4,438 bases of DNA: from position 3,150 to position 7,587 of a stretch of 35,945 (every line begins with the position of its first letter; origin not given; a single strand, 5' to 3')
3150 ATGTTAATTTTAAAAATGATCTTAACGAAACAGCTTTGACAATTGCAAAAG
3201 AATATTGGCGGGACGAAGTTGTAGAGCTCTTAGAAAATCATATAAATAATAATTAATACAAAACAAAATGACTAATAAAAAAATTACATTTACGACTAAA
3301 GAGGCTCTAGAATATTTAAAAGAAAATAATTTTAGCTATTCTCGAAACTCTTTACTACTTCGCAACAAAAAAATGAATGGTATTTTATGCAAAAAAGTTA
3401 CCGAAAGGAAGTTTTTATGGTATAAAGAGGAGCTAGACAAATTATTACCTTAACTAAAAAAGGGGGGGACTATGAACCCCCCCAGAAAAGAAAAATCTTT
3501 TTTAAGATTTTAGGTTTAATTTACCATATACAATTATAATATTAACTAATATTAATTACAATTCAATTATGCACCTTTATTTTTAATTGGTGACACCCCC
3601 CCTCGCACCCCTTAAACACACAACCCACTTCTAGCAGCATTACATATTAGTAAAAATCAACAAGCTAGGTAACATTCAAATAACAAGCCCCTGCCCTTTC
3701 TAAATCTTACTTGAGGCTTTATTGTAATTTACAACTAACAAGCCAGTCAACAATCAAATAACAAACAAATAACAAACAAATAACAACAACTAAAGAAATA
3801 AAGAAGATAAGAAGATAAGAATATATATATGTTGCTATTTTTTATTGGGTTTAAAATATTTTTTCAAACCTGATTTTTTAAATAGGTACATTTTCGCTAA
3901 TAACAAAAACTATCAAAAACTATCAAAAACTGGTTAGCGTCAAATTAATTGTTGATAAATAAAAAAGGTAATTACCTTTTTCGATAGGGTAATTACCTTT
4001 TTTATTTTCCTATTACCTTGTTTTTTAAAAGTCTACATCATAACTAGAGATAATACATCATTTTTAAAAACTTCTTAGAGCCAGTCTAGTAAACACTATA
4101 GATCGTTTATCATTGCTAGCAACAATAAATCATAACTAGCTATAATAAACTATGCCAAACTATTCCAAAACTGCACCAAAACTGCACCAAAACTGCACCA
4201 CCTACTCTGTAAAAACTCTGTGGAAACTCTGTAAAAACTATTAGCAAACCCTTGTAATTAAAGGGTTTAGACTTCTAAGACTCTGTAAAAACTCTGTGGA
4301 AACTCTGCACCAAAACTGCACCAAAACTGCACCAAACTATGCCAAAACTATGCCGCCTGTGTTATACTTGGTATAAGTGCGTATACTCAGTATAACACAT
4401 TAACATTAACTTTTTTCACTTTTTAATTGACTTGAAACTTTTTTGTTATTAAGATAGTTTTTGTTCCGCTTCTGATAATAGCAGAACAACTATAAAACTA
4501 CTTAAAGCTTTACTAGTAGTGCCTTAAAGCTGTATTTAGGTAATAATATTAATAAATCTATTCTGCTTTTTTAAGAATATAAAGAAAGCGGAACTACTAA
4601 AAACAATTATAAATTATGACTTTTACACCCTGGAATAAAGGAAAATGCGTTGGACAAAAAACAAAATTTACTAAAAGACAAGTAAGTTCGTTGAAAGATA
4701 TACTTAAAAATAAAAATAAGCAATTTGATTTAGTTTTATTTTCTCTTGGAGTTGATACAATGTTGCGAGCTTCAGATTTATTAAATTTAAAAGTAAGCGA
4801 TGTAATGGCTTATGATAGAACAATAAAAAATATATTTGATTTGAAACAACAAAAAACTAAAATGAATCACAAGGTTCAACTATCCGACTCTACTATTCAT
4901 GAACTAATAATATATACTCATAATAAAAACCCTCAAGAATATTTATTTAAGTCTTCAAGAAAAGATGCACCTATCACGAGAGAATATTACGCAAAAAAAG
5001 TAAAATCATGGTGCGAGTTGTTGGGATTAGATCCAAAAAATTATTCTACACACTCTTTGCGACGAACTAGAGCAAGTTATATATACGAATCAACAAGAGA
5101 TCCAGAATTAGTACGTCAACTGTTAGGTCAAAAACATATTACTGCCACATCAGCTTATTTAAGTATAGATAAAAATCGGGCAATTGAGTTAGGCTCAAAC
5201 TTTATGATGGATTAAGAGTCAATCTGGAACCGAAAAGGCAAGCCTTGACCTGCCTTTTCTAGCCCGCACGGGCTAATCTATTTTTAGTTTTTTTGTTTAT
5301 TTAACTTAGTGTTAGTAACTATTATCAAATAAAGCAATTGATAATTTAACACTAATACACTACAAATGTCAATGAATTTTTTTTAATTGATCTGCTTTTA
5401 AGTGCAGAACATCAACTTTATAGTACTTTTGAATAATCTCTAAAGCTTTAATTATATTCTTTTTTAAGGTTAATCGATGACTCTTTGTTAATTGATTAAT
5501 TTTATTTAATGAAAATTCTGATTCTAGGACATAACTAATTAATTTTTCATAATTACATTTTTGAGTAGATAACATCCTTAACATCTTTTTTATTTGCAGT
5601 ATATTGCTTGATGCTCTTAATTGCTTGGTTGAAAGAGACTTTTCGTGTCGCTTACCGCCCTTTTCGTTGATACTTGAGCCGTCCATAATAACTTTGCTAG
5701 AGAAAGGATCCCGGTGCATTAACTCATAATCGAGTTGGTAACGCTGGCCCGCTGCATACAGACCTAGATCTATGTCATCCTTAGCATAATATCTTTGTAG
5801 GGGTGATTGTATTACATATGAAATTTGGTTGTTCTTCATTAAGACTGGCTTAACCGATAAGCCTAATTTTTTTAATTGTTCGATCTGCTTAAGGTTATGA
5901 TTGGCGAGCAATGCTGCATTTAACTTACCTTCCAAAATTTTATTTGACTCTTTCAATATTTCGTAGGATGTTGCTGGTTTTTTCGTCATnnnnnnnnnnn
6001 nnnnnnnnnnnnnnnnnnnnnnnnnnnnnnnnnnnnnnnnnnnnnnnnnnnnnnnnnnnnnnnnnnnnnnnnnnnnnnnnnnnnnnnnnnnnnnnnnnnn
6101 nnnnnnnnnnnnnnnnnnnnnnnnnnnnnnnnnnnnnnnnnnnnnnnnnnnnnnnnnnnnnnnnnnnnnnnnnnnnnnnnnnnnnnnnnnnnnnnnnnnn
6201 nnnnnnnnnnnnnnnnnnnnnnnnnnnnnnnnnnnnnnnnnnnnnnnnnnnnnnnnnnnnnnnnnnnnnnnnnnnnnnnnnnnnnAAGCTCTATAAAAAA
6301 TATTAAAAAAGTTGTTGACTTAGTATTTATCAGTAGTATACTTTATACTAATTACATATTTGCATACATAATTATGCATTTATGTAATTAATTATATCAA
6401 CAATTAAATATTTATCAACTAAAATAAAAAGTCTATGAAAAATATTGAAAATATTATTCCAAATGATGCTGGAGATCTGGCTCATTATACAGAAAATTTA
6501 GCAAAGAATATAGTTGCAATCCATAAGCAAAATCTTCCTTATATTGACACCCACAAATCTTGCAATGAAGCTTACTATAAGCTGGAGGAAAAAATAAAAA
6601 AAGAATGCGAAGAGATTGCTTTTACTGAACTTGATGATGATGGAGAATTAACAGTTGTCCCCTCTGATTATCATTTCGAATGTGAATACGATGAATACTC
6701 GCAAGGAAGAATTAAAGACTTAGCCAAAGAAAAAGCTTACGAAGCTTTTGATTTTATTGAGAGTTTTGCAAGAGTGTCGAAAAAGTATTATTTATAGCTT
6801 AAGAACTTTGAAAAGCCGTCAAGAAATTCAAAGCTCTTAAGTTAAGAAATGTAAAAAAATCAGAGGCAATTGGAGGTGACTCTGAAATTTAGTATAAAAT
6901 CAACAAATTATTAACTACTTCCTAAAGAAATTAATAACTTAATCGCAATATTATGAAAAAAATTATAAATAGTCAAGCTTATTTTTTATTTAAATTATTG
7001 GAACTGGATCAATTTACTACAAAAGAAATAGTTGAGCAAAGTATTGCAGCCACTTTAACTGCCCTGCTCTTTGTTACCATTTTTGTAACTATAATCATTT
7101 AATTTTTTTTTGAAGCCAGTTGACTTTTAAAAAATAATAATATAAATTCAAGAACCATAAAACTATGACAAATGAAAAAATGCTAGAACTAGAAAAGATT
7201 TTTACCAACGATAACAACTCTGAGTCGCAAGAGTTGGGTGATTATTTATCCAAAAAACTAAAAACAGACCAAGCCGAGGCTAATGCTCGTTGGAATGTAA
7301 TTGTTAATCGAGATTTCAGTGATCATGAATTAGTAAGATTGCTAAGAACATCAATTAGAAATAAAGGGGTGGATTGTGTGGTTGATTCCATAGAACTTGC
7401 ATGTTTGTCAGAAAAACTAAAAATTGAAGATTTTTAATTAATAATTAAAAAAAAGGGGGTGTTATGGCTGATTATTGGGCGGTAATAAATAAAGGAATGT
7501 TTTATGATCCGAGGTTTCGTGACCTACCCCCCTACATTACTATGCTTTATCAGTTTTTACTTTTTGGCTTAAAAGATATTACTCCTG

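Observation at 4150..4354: A mirror-ordered array of three 11-bp iteron families around a central hairpin is a candidate centromere, origin or recombination-arm scaffold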

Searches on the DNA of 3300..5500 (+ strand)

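Call 4: search_dna_similar(query=window:3400-4700:+, collection=phages, mode=distant, max_rows=30)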
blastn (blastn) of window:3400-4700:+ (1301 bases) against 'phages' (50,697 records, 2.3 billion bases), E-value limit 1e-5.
No match.

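Call 39: search_rna_families(source=window, start=3300, end=5500, threshold=evalue, max_evalue=10)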
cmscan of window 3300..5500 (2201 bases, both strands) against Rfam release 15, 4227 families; matches with E-value up to 10: 19.
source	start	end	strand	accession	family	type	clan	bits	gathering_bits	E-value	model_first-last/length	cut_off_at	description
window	3411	3561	+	RF01492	rli28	Gene; sRNA;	-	27.7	45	0.65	1-186/186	no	Listeria sRNA rli28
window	3361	3484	+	RF02194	HPnc0260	Gene; antisense;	-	26.4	59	7.3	1-156/156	no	Bacterial antisense RNA HPnc0260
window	4358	4399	+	RF03957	mir-5856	Gene; miRNA;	-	25.9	90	0.014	15-56/70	no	mir-5856 microRNA precursor family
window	3958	4006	+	RF03664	MIR6288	Gene; miRNA;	-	24.8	74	0.059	1-92/92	no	MIR6288 microRNA precursor family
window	3956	4008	+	RF03940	MIR9563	Gene; miRNA;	-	23.8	90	0.16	1-127/127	no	MIR9563 microRNA precursor family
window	3456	3585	-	RF04315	manA-II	Cis-reg;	-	23.8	100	0.34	1-147/147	no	manA_II ncRNA motif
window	4358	4399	-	RF03957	mir-5856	Gene; miRNA;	-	23.6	90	0.062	15-56/70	no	mir-5856 microRNA precursor family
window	3952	4056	-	RF01606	plasmodium_snoR31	Gene; snRNA; snoRNA; HACA-box;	-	23.5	60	3.2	1-145/145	no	small nucleolar RNA snoR31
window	3957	4007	-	RF03940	MIR9563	Gene; miRNA;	-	21.9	90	0.5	30-98/127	no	MIR9563 microRNA precursor family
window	3958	4006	+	RF03659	MIR2871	Gene; miRNA;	-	21.2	99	0.82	1-118/118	no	MIR2871 microRNA precursor family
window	5363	5413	-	RF01414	Dicty_Class_I_RNA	Gene;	-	20.4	41.5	1.3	1-56/56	no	Class I RNA from Dictyostelium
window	4103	4155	+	RF03272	mir-2187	Gene; miRNA;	-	20.1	67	2.8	1-62/62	no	mir-2187 microRNA precursor family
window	5226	5314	-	RF01409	STnc250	Gene; sRNA;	-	20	42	0.69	1-94/94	no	STnc250 Hfq binding RNA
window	3455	3522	+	RF04315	manA-II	Cis-reg;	-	19.7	100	2.6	1-147/147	no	manA_II ncRNA motif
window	3456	3502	-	RF02451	ncr1241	Gene; sRNA;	-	19.2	60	4.4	1-63/63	no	Bacillus sRNA ncr1241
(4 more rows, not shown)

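Call 117: search_dna_similar(query=window:4140-4410:+, collection=plasmids, mode=distant, max_evalue=0.01, max_rows=10)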
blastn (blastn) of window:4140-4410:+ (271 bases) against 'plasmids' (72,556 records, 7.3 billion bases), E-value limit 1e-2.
No match.

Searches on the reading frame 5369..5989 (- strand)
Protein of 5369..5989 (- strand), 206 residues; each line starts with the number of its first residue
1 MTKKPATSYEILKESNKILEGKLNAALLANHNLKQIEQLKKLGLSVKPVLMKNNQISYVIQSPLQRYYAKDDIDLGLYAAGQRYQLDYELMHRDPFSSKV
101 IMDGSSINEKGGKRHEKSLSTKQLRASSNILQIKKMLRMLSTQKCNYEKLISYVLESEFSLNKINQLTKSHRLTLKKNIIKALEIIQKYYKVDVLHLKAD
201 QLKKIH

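Call 7: search_protein_families(library=pfam, max_evalue=0.01, proteins=[window:5369-5989:-])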
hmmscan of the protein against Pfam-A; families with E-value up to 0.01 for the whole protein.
window:5369-5989:- (206 aa): 0 families

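Call 9: search_protein_families(library=phrogs, max_evalue=0.001, proteins=[window:5369-5989:-])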
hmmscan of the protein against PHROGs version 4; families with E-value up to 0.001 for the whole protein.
window:5369-5989:- (206 aa): 0 families

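Call 55: search_protein_families(library=ncbifam, max_evalue=0.01, proteins=[window:5369-5989:-])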
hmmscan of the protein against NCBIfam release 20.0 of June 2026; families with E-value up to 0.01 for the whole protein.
window:5369-5989:- (206 aa): 0 families

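Call 98: find_homologous_proteins(query=window:5369-5989:-)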
Query window:5369-5989:- (206 aa): 4 proteins with E <= 0.001 among 497 candidates.
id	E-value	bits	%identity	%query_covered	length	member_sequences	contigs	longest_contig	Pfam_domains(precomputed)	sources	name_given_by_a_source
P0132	5.4e-123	426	100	100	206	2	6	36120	-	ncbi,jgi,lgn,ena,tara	tara:strand:- start:13887 stop:14507 length:621 start_codon:yes stop_codon:yes gene_type:complete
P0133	1.1e-118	412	96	100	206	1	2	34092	-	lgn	-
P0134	6.2e-108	377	87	99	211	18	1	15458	-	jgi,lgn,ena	-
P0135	1.2e-86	307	77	91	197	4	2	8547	-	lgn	-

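Call 105: predict_structure(alignment_id=A3)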
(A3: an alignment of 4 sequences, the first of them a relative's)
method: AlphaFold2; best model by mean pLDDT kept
length: 206 residues; sequences in the alignment: 4
mean_pLDDT: 40.7   pTM: 0.26
mean pLDDT of the five models: 40.7, 39.7, 38.2, 37.7, 36.1
residues with pLDDT >= 90: 0; 70-90: 0; 50-70: 34; < 50: 172
segments of 3 or more residues with pLDDT < 50: 1-29, 50-56, 62-168, 170-172, 185-206
pLDDT, mean of each block of 10 residues (from residue 1): 37 40 42 58 54 49 41 36 40 33 24 27 35 41 38 40 45 51 48 39 32
secondary structure, 60 per line:
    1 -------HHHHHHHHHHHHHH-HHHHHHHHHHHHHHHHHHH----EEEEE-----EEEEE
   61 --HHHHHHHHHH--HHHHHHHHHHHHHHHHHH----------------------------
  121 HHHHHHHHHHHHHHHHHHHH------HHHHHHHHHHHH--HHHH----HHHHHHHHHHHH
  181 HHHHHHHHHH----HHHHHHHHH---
elements in order: H8-21 H23-41 E46-50 E56-60 H63-72 H75-92 H121-140 H147-158 H161-164 H169-190 H195-203

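Call 107: search_protein_representatives(protein=window:5369-5989:-)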
Query: 206 residues. Proteins with E-value up to 0.001 (for the whole library): 26; up to 1e-10: 9; up to 1e-30: 1. The best 26 are listed.
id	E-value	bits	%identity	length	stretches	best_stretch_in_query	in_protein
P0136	8.0e-54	198.7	54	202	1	3-191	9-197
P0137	2.8e-18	82.9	35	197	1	6-191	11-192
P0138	1.2e-16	77.6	34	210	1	4-192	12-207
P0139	1.7e-12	64.0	32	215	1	7-191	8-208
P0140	3.1e-12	63.2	36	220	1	4-192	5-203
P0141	1.1e-11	61.3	36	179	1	27-194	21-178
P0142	1.6e-11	60.9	32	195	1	24-187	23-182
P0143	7.2e-11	58.7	35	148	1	41-191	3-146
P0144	1.0e-10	58.2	32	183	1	29-179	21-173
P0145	1.9e-09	54.1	31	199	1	10-190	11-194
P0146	6.4e-09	52.4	33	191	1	34-190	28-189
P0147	2.3e-08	50.6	29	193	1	30-185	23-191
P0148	1.3e-06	44.9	29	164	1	33-178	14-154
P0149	2.0e-06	44.2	30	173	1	38-190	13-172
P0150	2.4e-06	44.0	33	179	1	28-186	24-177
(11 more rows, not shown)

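Call 110: search_solved_structures(query=A4, max_evalue=1)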
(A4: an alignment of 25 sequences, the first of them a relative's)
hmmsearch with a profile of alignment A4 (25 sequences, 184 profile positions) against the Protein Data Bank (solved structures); distinct sequences matched with E-value up to 1: 2.
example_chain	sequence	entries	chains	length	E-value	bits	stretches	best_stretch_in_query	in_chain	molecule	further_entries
2gmg_A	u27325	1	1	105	0.43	13.5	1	136-181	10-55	hypothetical protein Pf0610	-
23as_0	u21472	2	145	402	0.79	12.6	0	45-120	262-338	Sorting nexin 1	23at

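Call 111: search_protein_families(library=pfam, alignment_id=A4, max_evalue=0.1)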
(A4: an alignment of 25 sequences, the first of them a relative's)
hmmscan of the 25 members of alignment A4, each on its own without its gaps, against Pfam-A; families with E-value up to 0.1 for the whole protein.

A. member 1, P0132 (206 aa): 0 families

B. families by the number of members that match (of 25 scanned): 19 families
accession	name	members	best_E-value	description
PF20057.4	DUF6456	7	1.5e-05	Domain of unknown function (DUF6456)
PF06878.16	Pkip-1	1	0.014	Pkip-1 protein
PF02637.23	GatB_Yqey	1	0.018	GatB domain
PF13556.12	HTH_30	1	0.02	PucR C-terminal helix-turn-helix domain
PF06644.16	ATP11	1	0.031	ATP11 protein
PF22355.1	tRNA_int_end_N3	1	0.039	tRNA-splicing endonuclease subunit NEQ261 N-terminal domain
PF22458.1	RsmF-B_ferredox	1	0.04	Methyltr_RsmF/B-like, ferredoxin-like domain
PF25416.1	GRHL1_C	1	0.041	GRHL1-like, C-terminal domain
PF04508.17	Pox_A_type_inc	1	0.049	Viral A-type inclusion protein repeat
PF24140.1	TPR_TNPO3_IPO13_3rd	1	0.054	Transportin-3/Importin-13 third TPR domain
PF09851.14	SHOCT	1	0.055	Short C-terminal domain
PF13642.11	DUF4144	1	0.057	protein structure with unknown function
PF07765.17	KIP1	1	0.067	KIP1-like protein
PF02257.21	RFX_DNA_binding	1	0.074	RFX DNA-binding domain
PF21601.3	GldM_2nd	1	0.076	GldM second domain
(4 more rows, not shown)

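Call 122: find_encoding_contigs(protein=P0134, flank=3500, max_places=6)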
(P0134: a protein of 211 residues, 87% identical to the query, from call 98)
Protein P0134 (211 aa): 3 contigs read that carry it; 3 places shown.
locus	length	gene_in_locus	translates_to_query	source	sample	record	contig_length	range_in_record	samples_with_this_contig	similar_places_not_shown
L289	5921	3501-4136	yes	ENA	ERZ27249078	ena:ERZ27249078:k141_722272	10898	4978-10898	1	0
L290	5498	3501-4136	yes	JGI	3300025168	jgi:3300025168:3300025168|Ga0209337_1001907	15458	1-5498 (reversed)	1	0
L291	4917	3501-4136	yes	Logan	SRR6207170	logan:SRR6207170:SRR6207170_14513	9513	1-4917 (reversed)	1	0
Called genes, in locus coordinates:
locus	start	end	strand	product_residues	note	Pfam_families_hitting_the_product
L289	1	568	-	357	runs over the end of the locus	PF11638:DnaA_N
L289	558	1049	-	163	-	-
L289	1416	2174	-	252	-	-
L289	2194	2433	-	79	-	-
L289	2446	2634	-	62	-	-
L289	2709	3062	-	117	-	-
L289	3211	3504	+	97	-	-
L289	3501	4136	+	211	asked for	-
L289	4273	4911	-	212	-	PF00589:Phage_integrase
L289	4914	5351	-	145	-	PF13356:Arm-DNA-bind_3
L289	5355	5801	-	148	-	-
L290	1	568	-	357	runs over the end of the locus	PF11638:DnaA_N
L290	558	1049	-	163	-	-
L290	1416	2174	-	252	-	-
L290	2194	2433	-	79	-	-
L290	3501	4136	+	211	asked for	-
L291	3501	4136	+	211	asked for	-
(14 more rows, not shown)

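Call 123: find_encoding_contigs(protein=P0135, flank=3500, max_places=4)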
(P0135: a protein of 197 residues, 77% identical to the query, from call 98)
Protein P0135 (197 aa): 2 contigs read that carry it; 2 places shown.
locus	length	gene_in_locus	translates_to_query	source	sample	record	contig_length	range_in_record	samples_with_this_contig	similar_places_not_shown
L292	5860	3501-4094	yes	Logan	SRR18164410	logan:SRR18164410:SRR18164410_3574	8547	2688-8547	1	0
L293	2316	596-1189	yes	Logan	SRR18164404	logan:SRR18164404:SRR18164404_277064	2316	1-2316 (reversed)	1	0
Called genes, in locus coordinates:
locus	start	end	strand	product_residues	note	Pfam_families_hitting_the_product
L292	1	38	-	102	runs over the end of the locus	-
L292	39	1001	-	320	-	-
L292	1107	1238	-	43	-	-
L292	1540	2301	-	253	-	-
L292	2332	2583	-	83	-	-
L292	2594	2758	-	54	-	-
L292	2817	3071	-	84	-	-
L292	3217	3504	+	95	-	-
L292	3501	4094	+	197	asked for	-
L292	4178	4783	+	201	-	-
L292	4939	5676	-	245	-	PF00589:Phage_integrase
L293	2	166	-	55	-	?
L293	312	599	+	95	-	-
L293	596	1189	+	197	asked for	-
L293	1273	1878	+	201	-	-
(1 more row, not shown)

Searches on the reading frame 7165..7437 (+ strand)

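Call 8: search_protein_families(library=pfam, max_evalue=0.01, proteins=[window:7165-7437:+])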
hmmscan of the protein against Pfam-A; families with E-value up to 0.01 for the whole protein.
window:7165-7437:+ (90 aa): 0 families

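Call 9: search_protein_families(library=phrogs, max_evalue=0.001, proteins=[window:7165-7437:+])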
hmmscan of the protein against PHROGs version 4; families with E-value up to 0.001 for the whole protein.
window:7165-7437:+ (90 aa): 0 families

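Call 96: search_protein_families(library=pfam, max_evalue=5, proteins=[window:7165-7437:+])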
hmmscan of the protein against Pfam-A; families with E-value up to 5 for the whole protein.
window:7165-7437:+ (90 aa): 1 family
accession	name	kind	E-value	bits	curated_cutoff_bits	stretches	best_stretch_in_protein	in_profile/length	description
PF07345.16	ATPaseInh_sub_z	-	0.036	14.9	25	1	22-77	31-89/102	ATPase inhibitor subunit zeta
